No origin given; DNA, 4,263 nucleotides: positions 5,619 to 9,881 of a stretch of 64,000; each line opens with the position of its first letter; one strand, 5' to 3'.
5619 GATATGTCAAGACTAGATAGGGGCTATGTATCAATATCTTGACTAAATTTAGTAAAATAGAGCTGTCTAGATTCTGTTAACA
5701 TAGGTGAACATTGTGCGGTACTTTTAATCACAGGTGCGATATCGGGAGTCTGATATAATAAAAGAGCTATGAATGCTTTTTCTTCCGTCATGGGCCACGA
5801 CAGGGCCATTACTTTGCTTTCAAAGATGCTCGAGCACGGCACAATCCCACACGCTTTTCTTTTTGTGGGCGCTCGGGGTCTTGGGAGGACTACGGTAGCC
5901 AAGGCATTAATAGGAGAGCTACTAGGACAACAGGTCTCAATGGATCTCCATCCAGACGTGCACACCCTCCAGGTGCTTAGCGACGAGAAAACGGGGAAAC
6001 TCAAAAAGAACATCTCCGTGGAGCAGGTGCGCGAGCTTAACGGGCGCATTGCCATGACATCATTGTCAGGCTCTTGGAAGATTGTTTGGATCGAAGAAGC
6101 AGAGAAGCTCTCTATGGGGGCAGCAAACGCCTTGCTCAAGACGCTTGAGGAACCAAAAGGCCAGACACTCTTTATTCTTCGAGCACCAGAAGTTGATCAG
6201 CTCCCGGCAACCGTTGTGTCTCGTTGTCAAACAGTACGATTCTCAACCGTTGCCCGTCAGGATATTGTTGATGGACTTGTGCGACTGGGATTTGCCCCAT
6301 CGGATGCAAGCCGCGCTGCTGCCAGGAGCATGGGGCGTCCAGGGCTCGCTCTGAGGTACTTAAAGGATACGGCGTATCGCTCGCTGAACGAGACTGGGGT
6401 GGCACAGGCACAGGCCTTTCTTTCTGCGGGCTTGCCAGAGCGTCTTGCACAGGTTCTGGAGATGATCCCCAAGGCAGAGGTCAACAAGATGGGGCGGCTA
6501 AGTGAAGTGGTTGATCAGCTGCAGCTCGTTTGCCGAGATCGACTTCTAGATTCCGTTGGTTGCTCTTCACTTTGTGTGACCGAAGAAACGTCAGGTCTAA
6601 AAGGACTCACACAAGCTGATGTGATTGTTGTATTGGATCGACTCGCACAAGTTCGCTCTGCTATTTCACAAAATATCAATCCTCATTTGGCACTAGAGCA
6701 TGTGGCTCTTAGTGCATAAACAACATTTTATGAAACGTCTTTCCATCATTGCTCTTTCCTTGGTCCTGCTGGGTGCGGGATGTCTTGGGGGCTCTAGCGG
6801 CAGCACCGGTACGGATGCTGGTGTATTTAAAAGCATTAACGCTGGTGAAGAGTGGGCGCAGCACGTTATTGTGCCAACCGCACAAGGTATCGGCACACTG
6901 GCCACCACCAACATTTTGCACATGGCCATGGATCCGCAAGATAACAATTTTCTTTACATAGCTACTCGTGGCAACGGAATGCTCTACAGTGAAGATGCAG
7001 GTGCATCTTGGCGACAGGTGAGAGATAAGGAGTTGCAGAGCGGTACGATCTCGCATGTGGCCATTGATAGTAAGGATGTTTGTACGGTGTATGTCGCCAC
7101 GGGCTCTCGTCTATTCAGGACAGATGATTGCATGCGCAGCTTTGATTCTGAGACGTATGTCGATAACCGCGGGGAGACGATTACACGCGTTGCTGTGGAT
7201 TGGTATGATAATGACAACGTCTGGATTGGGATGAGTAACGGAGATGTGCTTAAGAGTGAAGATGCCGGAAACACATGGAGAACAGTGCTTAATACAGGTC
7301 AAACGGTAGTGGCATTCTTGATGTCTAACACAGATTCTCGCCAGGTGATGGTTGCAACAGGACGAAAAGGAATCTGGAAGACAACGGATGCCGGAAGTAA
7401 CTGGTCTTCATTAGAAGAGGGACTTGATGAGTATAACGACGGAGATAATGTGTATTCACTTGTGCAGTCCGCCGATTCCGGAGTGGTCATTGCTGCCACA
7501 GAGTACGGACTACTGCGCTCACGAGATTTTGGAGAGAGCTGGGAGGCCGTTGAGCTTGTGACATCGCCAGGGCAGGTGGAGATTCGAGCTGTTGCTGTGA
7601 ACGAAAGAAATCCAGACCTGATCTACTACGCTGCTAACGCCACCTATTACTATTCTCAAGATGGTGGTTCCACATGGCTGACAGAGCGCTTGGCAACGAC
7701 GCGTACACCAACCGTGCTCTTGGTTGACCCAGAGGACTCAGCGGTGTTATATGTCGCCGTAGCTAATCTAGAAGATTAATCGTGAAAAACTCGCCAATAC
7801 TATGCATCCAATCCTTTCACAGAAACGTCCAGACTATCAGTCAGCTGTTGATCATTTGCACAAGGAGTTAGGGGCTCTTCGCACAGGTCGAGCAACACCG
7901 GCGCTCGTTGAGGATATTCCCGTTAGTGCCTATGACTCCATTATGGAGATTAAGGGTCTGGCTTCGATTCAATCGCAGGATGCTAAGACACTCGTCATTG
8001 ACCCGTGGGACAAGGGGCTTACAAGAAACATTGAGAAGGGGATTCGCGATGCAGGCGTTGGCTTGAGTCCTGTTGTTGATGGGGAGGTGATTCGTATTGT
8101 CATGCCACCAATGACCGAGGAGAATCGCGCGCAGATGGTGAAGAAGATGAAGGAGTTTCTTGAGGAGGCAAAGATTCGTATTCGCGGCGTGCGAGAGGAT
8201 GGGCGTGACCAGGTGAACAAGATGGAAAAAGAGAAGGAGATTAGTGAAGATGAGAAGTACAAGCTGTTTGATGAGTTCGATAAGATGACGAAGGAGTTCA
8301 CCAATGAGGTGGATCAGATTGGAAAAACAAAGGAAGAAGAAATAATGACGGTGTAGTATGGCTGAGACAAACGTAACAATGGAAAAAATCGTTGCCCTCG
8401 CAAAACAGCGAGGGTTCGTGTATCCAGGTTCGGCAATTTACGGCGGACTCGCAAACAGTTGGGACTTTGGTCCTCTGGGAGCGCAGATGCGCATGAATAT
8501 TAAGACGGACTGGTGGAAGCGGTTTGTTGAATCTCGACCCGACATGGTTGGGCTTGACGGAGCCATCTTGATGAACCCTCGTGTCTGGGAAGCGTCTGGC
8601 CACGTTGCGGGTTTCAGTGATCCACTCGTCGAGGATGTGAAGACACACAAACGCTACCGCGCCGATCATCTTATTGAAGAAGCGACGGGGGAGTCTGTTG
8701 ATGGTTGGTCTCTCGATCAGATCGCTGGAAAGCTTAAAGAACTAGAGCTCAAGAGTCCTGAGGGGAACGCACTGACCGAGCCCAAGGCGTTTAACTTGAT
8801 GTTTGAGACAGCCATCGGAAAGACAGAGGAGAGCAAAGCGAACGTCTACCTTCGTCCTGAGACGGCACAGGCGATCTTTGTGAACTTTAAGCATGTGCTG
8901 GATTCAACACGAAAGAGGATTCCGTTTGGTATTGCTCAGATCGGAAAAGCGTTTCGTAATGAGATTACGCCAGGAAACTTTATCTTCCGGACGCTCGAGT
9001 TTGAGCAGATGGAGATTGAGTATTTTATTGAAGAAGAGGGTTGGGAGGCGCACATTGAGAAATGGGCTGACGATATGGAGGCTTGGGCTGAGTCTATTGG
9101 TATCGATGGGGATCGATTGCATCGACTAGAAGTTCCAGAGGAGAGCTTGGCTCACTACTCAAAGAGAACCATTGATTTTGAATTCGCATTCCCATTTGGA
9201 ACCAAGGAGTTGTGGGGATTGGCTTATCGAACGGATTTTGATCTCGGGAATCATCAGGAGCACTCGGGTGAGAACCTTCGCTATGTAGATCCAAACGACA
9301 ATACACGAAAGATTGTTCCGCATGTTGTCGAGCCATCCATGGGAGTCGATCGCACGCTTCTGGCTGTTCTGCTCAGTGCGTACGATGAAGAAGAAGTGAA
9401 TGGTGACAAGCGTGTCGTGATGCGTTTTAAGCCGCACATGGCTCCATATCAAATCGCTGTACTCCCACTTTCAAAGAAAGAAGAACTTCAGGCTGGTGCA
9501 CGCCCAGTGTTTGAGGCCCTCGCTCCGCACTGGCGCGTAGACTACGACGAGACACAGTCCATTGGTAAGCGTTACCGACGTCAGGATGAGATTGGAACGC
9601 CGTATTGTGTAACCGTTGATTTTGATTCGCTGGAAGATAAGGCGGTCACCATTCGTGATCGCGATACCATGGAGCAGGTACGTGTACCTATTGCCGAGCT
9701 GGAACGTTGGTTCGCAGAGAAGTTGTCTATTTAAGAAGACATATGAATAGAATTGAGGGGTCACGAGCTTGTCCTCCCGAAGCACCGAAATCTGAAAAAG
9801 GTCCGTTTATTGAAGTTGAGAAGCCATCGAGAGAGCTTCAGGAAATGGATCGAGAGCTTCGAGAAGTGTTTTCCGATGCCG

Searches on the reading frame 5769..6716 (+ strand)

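Call 100: search_protein_families(library=pfam, proteins=[window:5769-6716:+], max_evalue=0.0001)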
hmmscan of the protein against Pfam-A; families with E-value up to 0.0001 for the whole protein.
window:5769-6716:+ (316 aa): 2 families
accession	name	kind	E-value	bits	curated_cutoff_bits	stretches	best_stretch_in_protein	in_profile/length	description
PF13177.12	DNA_pol3_delta2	-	1.1e-33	117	27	1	10-160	2-159/161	DNA polymerase III, delta subunit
PF00004.35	AAA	-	2.8e-08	34.7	21.2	1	31-157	2-127/131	ATPase family associated with various cellular activities (AAA)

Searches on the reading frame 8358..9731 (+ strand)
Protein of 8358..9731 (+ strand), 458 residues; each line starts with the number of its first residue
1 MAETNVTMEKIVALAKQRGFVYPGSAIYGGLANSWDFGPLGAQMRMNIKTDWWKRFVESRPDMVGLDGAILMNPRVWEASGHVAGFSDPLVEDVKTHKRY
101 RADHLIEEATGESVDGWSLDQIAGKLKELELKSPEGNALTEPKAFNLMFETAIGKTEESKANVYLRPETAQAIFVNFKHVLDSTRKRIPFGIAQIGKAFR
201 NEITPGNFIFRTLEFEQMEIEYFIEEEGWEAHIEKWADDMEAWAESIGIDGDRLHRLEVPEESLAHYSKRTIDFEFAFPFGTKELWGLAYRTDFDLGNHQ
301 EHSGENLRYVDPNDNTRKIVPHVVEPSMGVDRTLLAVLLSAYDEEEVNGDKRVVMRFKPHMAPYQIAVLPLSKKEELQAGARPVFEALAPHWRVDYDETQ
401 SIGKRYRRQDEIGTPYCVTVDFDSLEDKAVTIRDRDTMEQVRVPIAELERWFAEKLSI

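Call 100: search_protein_families(library=pfam, proteins=[window:8358-9731:+], max_evalue=0.0001)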
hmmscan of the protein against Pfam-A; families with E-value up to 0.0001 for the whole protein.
window:8358-9731:+ (458 aa): 2 families
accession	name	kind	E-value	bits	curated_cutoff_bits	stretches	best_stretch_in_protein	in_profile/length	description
PF03129.25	HGTP_anticodon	-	1.5e-22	80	21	1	365-454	1-93/94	Anticodon binding domain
PF00587.30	tRNA-synt_2b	-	2.1e-12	47.9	29.3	1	158-338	6-176/179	tRNA synthetase class II core domain (G, H, P, S and T)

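Call 101: find_homologous_proteins(query=window:8358-9731:+, max_evalue=1e-30)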
Query window:8358-9731:+ (458 aa): 8000 proteins with E <= 1e-30 among 8000 candidates; the best 120 are listed.
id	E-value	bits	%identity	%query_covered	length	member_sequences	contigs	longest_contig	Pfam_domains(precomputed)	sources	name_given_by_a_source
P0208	0.0e+0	1056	100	100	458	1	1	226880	PF03129.26,PF00587.31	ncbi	-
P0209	0.0e+0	1053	100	100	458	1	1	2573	PF03129.26,PF00587.31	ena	-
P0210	0.0e+0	1051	100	100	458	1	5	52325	PF03129.26,PF00587.31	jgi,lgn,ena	-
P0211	0.0e+0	1040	100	98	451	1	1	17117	PF03129.26,PF00587.31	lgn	-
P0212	0.0e+0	1039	99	99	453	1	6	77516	PF03129.26,PF00587.31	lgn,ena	-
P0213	2.5e-264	895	84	100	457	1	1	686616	PF03129.26,PF00587.31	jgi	jgi:glycyl-tRNA synthetase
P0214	5.0e-264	894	85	100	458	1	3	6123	PF03129.26,PF00587.31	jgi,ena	-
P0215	2.1e-263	892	86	98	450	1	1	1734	PF03129.26,PF00587.31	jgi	jgi:glycyl-tRNA synthetase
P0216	1.8e-260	883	83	100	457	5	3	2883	PF03129.26,PF00587.31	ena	-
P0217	2.1e-251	853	80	100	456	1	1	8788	PF03129.26,PF00587.31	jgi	jgi:glycyl-tRNA synthetase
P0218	4.5e-243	825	79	100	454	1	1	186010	PF03129.26,PF00587.31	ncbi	-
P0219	5.8e-238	808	76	99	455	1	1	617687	PF03129.26,PF00587.31,PF28494.1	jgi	jgi:glycyl-tRNA synthetase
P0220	1.6e-235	800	74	100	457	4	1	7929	PF03129.26,PF00587.31,PF28494.1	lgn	-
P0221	1.7e-232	790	76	99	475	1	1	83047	PF03129.26,PF00587.31,PF28494.1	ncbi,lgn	-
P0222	9.4e-232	788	75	99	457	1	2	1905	PF03129.26,PF00587.31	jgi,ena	-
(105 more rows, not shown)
